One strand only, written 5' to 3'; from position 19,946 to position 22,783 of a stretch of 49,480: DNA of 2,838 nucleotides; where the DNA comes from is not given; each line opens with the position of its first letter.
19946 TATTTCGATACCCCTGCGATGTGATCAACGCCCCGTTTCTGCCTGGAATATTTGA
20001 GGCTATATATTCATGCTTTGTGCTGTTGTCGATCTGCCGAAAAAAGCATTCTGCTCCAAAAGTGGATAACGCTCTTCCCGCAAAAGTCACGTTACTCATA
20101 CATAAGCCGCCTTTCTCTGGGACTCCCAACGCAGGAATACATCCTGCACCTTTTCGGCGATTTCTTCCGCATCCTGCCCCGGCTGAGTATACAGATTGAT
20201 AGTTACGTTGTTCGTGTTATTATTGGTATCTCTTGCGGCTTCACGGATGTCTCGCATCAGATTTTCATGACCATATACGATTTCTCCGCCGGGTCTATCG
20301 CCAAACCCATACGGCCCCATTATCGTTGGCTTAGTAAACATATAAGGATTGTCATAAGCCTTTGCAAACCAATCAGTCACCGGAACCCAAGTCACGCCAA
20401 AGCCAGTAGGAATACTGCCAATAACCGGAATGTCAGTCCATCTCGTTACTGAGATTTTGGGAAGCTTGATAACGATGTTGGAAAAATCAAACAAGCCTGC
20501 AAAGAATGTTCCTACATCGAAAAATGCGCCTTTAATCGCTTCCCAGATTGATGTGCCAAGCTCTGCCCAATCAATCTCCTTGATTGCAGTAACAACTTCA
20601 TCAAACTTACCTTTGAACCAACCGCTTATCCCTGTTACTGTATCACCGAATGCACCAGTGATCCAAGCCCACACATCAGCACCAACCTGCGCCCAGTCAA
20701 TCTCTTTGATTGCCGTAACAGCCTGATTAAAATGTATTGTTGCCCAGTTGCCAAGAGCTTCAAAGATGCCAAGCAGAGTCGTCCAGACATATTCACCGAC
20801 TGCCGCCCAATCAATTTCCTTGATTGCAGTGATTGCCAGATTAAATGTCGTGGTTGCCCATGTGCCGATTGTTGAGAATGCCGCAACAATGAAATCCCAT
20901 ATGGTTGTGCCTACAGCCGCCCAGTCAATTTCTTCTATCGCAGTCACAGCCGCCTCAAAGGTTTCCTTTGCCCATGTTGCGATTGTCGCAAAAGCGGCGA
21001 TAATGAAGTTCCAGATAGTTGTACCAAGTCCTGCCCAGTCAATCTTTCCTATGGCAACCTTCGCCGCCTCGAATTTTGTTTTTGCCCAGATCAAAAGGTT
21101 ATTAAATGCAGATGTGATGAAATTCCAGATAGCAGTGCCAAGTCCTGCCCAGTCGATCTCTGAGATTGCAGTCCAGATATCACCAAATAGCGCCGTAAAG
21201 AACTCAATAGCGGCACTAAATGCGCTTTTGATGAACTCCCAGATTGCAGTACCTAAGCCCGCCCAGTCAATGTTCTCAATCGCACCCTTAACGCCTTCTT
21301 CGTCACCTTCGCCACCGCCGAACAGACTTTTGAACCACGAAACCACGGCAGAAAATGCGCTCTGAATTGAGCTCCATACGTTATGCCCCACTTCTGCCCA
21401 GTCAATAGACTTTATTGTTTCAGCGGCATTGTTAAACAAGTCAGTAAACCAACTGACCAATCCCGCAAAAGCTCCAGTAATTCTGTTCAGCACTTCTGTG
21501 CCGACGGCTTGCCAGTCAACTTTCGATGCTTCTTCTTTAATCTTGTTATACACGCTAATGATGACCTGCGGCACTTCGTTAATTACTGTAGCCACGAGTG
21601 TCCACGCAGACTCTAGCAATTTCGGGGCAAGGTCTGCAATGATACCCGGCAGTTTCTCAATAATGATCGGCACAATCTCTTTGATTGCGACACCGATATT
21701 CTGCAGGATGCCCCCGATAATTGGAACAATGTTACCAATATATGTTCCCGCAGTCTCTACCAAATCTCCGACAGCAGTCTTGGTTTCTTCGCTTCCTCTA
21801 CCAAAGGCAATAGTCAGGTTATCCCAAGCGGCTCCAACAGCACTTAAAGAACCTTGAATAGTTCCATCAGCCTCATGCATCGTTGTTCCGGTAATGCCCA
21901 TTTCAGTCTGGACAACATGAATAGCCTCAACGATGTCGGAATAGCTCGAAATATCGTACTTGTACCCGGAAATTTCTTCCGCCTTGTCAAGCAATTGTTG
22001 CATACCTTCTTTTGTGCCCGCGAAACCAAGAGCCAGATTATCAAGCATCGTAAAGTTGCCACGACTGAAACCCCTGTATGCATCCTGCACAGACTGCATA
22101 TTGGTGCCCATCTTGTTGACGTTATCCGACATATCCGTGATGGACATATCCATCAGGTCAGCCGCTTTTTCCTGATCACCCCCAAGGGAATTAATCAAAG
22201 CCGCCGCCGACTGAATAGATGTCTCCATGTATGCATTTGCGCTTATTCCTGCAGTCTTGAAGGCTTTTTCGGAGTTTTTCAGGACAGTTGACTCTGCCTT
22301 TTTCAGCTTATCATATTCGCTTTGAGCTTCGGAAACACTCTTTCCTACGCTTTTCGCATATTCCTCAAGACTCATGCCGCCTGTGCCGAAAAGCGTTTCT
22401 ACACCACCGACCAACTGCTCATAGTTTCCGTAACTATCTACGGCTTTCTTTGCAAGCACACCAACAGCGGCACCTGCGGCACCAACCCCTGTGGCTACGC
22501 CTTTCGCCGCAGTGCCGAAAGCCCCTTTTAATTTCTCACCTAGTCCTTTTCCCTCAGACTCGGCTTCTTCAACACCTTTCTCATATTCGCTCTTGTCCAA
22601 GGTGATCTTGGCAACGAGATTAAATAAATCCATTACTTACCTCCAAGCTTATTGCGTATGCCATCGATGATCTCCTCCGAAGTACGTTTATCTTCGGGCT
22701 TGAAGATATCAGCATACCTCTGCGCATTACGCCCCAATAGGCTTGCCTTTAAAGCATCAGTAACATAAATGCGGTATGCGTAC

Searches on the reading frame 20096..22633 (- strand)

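Call 69: search_protein_families(library=phrogs, proteins=[window:20096-22633:-], max_evalue=0.00001)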
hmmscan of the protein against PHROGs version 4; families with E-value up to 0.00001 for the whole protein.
window:20096-22633:- (845 aa): 5 families
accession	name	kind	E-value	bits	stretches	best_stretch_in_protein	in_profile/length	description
phrog_6900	-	tail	6.8e-59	200.8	1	18-240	44-235/235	tail length tape measure protein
phrog_58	-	tail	2.9e-40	139.6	2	21-289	291-530/1544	tail length tape measure protein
phrog_991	-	tail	1.8e-39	136.2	1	23-567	250-875/1966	tail length tape measure protein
phrog_3981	-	tail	1.4e-36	127.8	1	110-493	72-427/584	tail length tape measure protein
phrog_1272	-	tail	1.4e-13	50.5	2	222-438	742-952/1606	tail length tape measure protein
